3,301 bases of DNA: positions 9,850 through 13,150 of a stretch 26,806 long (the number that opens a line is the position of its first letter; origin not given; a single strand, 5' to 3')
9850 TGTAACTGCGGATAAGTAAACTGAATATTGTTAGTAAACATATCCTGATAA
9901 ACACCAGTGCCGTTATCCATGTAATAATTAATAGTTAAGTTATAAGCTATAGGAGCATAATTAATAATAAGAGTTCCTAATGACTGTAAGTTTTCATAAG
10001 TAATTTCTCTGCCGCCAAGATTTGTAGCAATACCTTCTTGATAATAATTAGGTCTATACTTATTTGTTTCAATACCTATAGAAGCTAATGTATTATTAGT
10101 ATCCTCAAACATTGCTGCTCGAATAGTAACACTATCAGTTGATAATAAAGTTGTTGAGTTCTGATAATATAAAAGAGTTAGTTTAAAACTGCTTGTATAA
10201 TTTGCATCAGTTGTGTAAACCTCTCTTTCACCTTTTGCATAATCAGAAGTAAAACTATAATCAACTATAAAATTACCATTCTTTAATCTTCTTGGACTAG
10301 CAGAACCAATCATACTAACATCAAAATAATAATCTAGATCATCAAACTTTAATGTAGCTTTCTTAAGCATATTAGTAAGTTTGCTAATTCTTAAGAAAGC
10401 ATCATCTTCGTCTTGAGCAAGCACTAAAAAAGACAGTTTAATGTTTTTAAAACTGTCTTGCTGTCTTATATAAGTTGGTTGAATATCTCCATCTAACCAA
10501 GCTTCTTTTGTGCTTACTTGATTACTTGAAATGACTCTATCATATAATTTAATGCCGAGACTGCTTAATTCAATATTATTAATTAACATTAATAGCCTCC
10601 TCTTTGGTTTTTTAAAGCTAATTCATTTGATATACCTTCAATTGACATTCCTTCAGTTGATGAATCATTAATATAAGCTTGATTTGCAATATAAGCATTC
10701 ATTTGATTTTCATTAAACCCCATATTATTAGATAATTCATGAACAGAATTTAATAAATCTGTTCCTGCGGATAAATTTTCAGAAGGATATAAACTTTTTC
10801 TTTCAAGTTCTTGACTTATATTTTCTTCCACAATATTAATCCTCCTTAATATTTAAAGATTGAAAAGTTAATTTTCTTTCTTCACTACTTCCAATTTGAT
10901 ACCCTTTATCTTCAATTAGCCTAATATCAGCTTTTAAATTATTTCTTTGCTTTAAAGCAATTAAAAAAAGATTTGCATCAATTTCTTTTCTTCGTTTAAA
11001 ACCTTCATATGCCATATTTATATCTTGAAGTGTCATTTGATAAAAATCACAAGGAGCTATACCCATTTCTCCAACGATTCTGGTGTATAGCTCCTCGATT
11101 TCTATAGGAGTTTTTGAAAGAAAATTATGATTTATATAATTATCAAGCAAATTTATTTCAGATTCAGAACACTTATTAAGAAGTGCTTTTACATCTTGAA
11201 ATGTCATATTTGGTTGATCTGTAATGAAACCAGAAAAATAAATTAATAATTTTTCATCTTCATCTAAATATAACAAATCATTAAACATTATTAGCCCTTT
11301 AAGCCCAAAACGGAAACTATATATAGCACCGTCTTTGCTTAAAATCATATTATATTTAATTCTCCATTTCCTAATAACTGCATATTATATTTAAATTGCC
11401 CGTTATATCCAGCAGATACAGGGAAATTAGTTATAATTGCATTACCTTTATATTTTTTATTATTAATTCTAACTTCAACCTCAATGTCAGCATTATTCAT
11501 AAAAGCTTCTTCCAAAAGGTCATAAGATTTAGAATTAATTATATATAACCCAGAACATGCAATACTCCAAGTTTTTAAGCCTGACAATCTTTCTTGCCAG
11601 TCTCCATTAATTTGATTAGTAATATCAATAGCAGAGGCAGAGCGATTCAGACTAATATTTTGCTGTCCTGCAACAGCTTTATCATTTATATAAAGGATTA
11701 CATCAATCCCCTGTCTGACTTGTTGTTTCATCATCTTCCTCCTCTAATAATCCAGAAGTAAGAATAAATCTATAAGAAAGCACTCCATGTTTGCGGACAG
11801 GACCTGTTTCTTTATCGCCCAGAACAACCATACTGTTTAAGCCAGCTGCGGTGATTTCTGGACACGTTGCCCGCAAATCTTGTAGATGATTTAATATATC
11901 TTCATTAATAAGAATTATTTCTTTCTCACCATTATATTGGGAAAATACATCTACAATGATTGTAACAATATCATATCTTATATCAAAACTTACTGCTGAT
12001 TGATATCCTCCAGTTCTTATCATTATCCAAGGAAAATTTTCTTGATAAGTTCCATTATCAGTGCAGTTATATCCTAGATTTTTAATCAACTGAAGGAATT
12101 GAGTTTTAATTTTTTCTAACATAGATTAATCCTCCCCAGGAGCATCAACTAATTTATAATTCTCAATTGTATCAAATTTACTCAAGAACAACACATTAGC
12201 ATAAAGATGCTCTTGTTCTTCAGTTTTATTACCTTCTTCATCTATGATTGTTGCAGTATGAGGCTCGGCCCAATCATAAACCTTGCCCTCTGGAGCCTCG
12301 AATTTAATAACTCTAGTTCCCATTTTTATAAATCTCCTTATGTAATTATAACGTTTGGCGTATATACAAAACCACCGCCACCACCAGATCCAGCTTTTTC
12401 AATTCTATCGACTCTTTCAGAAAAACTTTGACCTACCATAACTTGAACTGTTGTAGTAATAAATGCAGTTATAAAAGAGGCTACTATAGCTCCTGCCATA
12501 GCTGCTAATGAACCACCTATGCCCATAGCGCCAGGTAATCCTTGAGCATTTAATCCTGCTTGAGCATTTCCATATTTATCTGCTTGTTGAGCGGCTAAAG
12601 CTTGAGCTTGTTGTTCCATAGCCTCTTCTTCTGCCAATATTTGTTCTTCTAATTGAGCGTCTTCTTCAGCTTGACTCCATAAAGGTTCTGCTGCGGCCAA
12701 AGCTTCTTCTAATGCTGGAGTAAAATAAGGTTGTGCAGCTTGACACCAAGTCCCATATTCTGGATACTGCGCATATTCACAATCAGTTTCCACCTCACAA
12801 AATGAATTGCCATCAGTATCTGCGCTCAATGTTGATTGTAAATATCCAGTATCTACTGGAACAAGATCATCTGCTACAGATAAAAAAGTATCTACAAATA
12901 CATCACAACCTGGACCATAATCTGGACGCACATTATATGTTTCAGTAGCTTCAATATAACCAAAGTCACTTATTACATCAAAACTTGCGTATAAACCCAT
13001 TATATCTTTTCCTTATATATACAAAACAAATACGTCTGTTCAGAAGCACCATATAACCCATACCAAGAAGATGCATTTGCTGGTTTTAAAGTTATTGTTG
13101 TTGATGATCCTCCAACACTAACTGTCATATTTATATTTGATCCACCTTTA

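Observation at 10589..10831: No tape measure gene: the syntenic TMP slot holds only an 80-aa GTG-start ORF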

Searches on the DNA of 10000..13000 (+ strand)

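Call 8: search_dna_similar(query=window:10000-13000:+, collection=phages, mode=distant)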
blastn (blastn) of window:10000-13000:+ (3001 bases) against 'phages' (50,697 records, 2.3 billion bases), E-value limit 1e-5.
No match.

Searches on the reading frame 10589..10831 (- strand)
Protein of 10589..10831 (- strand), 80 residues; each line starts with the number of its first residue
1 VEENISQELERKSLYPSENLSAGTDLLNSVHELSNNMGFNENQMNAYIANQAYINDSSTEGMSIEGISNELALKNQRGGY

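Call 5: search_protein_families(library=pfam, max_evalue=0.1, proteins=[window:10589-10831:-])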
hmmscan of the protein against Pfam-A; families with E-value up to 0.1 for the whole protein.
window:10589-10831:- (80 aa): 0 families

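Call 6: search_protein_families(library=phrogs, max_evalue=0.01, proteins=[window:10589-10831:-])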
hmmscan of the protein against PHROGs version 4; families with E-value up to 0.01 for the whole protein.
window:10589-10831:- (80 aa): 0 families

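Call 28: search_protein_representatives(protein=window:10589-10831:-)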
Query: 80 residues. Proteins with E-value up to 0.001 (for the whole library): 4; up to 1e-10: 1; up to 1e-30: 1. The best 4 are listed.
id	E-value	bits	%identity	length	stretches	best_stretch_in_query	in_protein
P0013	5.3e-43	159.7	100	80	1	1-80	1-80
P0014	7.4e-08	48.5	31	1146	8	34-71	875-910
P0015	1.6e-06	44.4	49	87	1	6-80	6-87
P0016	1.0e-05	41.8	32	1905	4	7-40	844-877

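Call 46: search_protein_families(library=phrogs, max_evalue=1, proteins=[window:10589-10831:-])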
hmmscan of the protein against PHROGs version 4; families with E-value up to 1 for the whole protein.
window:10589-10831:- (80 aa): 0 families

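Call 58: find_homologous_proteins(query=A3, max_evalue=0.01)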
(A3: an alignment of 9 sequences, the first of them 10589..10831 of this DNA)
Query A3 (9 sequences) (80 aa, profile of the alignment): 190 proteins with E <= 0.01 among 6318 candidates; the best 120 are listed.
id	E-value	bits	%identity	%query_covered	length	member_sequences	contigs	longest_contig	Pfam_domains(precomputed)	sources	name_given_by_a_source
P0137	2.6e-19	88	-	-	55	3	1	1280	-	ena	-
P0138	7.5e-18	83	-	-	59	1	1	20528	-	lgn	-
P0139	1.2e-17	82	-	-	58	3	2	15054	-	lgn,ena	-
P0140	1.3e-17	82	-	-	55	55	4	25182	-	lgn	-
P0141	5.9e-17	80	-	-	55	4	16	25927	-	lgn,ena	-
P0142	6.2e-17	80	-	-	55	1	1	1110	-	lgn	-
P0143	9.1e-17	80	-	-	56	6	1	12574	-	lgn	-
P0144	1.0e-16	79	34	70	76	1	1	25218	-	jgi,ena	-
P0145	1.6e-16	79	-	-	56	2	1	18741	-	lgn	-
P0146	1.6e-16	79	-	-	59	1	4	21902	-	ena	-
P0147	2.4e-16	78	-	-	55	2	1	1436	-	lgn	-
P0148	3.2e-16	78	-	-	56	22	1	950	-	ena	-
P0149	5.3e-16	77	-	-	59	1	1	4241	-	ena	-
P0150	9.6e-16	76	-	-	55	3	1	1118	-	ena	-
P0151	1.7e-15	75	-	-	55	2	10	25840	-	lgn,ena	-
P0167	5.5e-14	71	-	-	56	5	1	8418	-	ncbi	-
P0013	4.4e-9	55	100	100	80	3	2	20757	-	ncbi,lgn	-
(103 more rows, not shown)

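Call 63: list_cluster_members(proteins=[P0013, P0077, P0078, P0167])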
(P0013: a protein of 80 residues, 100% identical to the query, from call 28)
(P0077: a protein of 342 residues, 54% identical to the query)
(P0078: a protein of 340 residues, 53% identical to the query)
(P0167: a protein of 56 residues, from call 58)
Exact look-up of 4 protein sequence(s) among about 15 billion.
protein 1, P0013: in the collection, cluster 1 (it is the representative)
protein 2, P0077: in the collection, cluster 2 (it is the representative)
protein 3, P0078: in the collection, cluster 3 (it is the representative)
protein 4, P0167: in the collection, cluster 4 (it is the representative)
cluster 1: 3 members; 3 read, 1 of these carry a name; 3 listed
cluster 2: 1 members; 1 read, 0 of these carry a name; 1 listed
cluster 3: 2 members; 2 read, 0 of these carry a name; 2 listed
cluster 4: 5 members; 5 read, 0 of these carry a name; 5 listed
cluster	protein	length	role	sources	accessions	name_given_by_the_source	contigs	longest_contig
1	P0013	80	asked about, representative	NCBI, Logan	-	-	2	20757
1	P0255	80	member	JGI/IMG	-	hypothetical protein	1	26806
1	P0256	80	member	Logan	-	-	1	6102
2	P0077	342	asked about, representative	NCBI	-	-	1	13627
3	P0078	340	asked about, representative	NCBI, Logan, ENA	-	-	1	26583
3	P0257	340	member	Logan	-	-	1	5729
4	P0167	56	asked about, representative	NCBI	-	-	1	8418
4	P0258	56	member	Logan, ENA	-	-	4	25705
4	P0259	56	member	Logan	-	-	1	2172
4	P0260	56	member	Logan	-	-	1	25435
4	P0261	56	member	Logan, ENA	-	-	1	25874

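Call 67: predict_structure(alignment_id=A4)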
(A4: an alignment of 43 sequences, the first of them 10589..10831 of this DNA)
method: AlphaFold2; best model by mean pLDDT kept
length: 80 residues; sequences in the alignment: 43
mean_pLDDT: 61.4   pTM: 0.25
mean pLDDT of the five models: 61.4, 61.0, 58.4, 58.3, 55.9
residues with pLDDT >= 90: 0; 70-90: 19; 50-70: 56; < 50: 5
segments of 3 or more residues with pLDDT < 50: 78-80
pLDDT, mean of each block of 10 residues (from residue 1): 59 55 66 63 58 53 73 64
secondary structure, 60 per line:
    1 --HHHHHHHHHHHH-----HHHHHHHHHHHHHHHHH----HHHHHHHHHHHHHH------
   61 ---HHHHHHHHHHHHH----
elements in order: H3-14 H20-36 H41-54 H64-76
